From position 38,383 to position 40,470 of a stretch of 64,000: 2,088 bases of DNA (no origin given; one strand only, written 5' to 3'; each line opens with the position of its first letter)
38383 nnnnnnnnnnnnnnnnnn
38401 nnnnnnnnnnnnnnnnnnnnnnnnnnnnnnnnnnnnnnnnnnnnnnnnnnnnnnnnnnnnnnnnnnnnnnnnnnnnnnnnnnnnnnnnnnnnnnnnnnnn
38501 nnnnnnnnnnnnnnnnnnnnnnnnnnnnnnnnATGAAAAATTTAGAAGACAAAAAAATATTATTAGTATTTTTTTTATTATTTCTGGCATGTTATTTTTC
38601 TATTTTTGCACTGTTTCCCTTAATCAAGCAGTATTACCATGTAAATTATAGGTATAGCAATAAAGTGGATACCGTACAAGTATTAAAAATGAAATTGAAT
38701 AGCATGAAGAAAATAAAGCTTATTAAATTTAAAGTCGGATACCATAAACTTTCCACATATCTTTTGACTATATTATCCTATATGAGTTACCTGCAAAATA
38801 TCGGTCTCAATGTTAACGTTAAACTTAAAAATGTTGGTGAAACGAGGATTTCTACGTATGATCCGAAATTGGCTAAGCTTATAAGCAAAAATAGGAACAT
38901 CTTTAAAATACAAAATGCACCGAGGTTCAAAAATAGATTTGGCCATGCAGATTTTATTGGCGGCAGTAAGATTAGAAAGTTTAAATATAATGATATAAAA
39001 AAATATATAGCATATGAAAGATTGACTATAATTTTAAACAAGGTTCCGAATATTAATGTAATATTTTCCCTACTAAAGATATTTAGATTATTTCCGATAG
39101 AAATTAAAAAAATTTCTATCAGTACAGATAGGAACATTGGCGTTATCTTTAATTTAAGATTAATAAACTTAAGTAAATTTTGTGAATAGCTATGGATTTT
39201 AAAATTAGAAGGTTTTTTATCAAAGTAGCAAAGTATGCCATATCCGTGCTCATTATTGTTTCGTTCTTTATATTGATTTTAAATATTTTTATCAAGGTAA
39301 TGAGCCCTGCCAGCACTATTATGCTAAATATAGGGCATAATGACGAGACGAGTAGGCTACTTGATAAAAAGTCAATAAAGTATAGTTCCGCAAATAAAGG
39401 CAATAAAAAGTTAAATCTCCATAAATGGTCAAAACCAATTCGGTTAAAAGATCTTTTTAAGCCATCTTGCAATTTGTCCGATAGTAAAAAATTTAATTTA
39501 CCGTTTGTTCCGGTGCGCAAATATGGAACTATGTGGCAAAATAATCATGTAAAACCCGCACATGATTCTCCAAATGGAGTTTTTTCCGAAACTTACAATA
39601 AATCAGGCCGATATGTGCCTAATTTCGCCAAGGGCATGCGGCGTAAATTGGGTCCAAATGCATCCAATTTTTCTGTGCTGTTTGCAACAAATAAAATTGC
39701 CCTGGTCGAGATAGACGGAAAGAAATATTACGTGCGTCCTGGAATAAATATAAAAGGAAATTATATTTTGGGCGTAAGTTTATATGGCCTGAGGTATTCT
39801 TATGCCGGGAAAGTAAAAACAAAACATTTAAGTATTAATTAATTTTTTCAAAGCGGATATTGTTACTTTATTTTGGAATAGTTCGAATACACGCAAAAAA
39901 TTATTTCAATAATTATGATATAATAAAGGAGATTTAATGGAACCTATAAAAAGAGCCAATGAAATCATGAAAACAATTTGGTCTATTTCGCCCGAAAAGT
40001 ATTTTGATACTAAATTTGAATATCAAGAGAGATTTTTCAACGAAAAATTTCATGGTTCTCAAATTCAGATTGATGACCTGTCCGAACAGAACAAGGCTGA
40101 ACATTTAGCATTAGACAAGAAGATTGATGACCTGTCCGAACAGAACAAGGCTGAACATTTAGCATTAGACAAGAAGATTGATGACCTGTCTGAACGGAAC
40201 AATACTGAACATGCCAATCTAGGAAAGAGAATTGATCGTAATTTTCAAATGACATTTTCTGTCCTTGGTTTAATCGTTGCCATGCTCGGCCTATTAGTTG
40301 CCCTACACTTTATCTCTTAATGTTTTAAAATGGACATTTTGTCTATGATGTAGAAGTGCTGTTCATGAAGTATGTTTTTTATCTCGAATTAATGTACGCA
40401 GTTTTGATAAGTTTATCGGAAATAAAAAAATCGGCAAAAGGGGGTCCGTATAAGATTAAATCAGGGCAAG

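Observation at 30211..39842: Compact, highly diverged secretin-ATPase-platform-pilin operon whose six distal genes carry no recognisable family signature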

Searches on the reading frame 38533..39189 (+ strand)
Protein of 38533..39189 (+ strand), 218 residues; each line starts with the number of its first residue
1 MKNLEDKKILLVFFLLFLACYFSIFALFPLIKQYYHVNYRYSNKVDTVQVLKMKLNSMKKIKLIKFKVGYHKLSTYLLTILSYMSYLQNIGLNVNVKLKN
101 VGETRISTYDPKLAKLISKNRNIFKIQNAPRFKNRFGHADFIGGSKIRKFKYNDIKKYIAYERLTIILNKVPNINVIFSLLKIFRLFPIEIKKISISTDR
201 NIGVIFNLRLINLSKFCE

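Call 3: search_protein_families(library=pfam, proteins=[window:38533-39189:+], max_evalue=1)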
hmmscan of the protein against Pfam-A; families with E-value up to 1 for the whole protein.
window:38533-39189:+ (218 aa): 0 families

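Call 4: search_protein_families(library=ncbifam, proteins=[window:38533-39189:+], max_evalue=1)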
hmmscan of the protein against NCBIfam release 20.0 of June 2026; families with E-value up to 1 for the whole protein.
window:38533-39189:+ (218 aa): 0 families

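Call 20: search_solved_structures(query=A3, max_evalue=10)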
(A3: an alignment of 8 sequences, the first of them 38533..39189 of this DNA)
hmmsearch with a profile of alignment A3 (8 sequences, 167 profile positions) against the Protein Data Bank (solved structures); distinct sequences matched with E-value up to 10: 2.
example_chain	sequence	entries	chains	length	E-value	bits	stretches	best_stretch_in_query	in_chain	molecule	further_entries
1tv7_A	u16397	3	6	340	0.42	14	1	78-128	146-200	Molybdenum cofactor biosynthesis protein A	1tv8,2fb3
2fb2_A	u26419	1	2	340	0.43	13.9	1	78-128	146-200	Molybdenum cofactor biosynthesis protein A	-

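Call 54: search_protein_families(library=pfam, alignment_id=A3, max_evalue=5)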
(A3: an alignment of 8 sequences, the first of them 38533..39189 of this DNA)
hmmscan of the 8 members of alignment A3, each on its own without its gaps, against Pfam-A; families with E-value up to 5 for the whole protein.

A. member 1, window:38533-39189:+ (218 aa): 0 families

B. families by the number of members that match (of 8 scanned): 8 families
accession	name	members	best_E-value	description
PF14358.11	DUF4405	1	0.0076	Domain of unknown function (DUF4405)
PF03382.20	DUF285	1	0.047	Mycoplasma protein of unknown function, DUF285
PF00511.22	PPV_E2_C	1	0.066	E2 (early) protein, C terminal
PF23346.1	DUF7087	1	0.068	Integral membrane domain of unknown function (DUF7087)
PF18195.6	GatD_N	1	0.092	GatD N-terminal domain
PF13411.12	MerR_1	1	0.1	MerR HTH family regulatory protein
PF22506.2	Cj1289-like_C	1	1.1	Cj1289-like, C-terminal domain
PF06129.17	Chordopox_G3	1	2.8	Chordopoxvirus G3 protein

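Call 82: search_solved_structures(query=A8, max_evalue=10)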
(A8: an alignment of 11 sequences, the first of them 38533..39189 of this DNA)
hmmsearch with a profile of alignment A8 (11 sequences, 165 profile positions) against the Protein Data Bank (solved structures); distinct sequences matched with E-value up to 10: 2.
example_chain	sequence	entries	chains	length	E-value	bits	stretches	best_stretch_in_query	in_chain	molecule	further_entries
1tv7_A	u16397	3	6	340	0.024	17.9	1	78-125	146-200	Molybdenum cofactor biosynthesis protein A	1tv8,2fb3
2fb2_A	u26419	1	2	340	0.026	17.8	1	78-125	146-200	Molybdenum cofactor biosynthesis protein A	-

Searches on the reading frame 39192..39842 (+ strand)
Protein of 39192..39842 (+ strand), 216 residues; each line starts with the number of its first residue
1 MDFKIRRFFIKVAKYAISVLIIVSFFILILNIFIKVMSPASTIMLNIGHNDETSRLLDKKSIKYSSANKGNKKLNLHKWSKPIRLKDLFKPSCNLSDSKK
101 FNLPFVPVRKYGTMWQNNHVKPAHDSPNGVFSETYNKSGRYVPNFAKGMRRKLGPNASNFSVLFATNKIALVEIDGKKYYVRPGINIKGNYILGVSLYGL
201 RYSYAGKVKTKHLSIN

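Call 3: search_protein_families(library=pfam, proteins=[window:39192-39842:+], max_evalue=1)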
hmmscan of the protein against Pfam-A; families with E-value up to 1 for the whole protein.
window:39192-39842:+ (216 aa): 2 families
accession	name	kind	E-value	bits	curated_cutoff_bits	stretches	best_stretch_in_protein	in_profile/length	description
PF04610.19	TrbL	-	0.018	15.2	25.9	1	5-41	148-184/215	TrbL/VirB6 plasmid conjugal transfer protein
PF05323.17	Pox_A21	-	0.078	14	25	1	17-38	2-23/111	Poxvirus A21 Protein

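Call 4: search_protein_families(library=ncbifam, proteins=[window:39192-39842:+], max_evalue=1)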
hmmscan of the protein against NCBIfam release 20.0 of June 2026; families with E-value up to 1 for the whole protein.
window:39192-39842:+ (216 aa): 1 family
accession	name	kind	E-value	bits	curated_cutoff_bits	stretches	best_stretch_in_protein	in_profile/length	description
TIGR03094.1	sulfo_cyanin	equivalog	0.017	14.6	168.4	1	13-80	2-68/195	sulfocyanin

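Call 21: search_solved_structures(query=A2, max_evalue=10)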
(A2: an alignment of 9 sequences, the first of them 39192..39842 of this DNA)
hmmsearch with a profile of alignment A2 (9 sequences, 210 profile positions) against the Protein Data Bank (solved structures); distinct sequences matched with E-value up to 10: 15.
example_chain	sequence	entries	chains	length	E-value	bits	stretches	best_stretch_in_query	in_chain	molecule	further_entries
6jgy_A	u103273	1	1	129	0.1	15.8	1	49-101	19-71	Pre-glycoprotein polyprotein GP complex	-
5omi_A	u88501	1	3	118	0.11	15.7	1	49-101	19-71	Pre-glycoprotein polyprotein GP complex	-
9mhe_a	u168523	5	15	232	0.23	14.7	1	50-102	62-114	Glycoprotein G2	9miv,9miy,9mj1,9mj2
7puy_a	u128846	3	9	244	0.25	14.5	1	50-102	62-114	Glycoprotein G2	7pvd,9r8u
8ejj_a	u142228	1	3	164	0.44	13.7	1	51-101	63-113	Glycoprotein GP2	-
8eje_a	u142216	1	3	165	0.58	13.3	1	52-101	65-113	Glycoprotein GP2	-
7uot_a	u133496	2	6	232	0.66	13.1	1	52-101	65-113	Glycoprotein G2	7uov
8t5c_b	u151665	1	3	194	0.86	12.8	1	52-101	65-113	Glycoprotein G2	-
7uds_a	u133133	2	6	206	0.9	12.7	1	52-101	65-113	Glycoprotein G2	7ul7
4leh_A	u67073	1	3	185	0.92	12.7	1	157-194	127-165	Bile acid 7-alpha dehydratase, BaiE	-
6p95_a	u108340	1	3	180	0.94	12.7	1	52-101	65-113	Pre-glycoprotein polyprotein GP complex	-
7s8h_a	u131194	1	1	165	1.1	12.4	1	52-101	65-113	Glycoprotein G2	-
5vk2_a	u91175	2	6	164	1.1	12.4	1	52-101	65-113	Pre-glycoprotein polyprotein GP complex | Glycoprotein G2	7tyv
6p91_a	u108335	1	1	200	1.6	11.9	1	52-101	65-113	Pre-glycoprotein polyprotein GP complex,Lassa virus glycoprotein, GP2 subunit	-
7wuq_R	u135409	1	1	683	3.1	11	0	11-45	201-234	Adhesion G-protein coupled receptor G2,mCherry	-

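Call 53: search_protein_families(library=pfam, alignment_id=A2, max_evalue=5)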
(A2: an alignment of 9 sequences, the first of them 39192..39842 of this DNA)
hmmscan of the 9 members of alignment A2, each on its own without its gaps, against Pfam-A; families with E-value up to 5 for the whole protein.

A. member 1, window:39192-39842:+ (216 aa): 2 families
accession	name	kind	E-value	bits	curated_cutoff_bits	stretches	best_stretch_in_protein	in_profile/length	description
PF04610.19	TrbL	-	0.018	15.2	25.9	1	5-41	148-184/215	TrbL/VirB6 plasmid conjugal transfer protein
PF05323.17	Pox_A21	-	0.078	14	25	1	17-38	2-23/111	Poxvirus A21 Protein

B. families by the number of members that match (of 9 scanned): 9 families
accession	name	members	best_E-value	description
PF25184.1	YxzE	2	0.078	YxzE-like putative bacteriocin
PF04610.19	TrbL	1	0.018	TrbL/VirB6 plasmid conjugal transfer protein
PF12963.12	DUF3852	1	0.039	Protein of unknown function (DUF3852)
PF15297.11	CKAP2_C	1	0.048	Cytoskeleton-associated protein 2 C-terminus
PF05323.17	Pox_A21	1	0.078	Poxvirus A21 Protein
PF16537.11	T2SSB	1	0.12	Type II secretion system protein B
PF04890.18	DUF648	1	0.14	Family of unknown function (DUF648)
PF24041.1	DUF7350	1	0.15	Domain of unknown function (DUF7350)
PF06143.16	Baculo_11_kDa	1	1.5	Baculovirus 11 kDa family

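Call 55: find_homologous_proteins(query=window:39192-39842:+, max_evalue=0.01)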
Query window:39192-39842:+ (216 aa): 3 proteins with E <= 0.01 among 220 candidates.
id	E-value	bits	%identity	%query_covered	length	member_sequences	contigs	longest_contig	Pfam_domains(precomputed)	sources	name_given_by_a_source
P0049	4.6e-138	476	100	100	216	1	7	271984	-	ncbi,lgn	-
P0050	8.6e-42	161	44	100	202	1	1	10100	-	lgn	-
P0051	4.2e-30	123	51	61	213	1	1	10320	-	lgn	-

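Call 81: search_solved_structures(query=A9, max_evalue=10)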
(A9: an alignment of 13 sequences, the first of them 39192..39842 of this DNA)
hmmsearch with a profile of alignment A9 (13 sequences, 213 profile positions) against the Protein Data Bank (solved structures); distinct sequences matched with E-value up to 10: 5.
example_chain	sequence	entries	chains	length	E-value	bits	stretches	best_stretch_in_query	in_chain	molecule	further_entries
1f5x_A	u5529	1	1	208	0.36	13.9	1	29-116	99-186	RHO-GEF VAV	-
2vrw_B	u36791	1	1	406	0.78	12.8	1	29-117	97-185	PROTO-ONCOGENE VAV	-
3bji_A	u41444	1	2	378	1.3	12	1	30-117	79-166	Proto-oncogene vav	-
6new_A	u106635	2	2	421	1.7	11.7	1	30-116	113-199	Proto-oncogene vav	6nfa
7udy_A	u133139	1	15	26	7.9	9.5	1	12-35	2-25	Designed channel QLLL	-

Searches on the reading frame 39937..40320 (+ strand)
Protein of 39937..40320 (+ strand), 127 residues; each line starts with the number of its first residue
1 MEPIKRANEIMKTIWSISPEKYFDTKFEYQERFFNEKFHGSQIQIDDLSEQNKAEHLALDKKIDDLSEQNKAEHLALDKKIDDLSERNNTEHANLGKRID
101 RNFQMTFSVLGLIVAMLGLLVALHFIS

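Call 109: search_protein_families(library=pfam, proteins=[window:39937-40320:+], max_evalue=0.001)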
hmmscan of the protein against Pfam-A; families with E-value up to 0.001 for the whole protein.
window:39937-40320:+ (127 aa): 2 families
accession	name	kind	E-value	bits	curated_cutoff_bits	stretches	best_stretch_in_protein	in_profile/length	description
PF23831.1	DUF7201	-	0.0001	22.4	27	1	45-115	33-101/142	Coiled-coil region of unknown function (DUF7201)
PF11166.13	DUF2951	-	0.00093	19.8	26.7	0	37-121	5-88/98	Protein of unknown function (DUF2951)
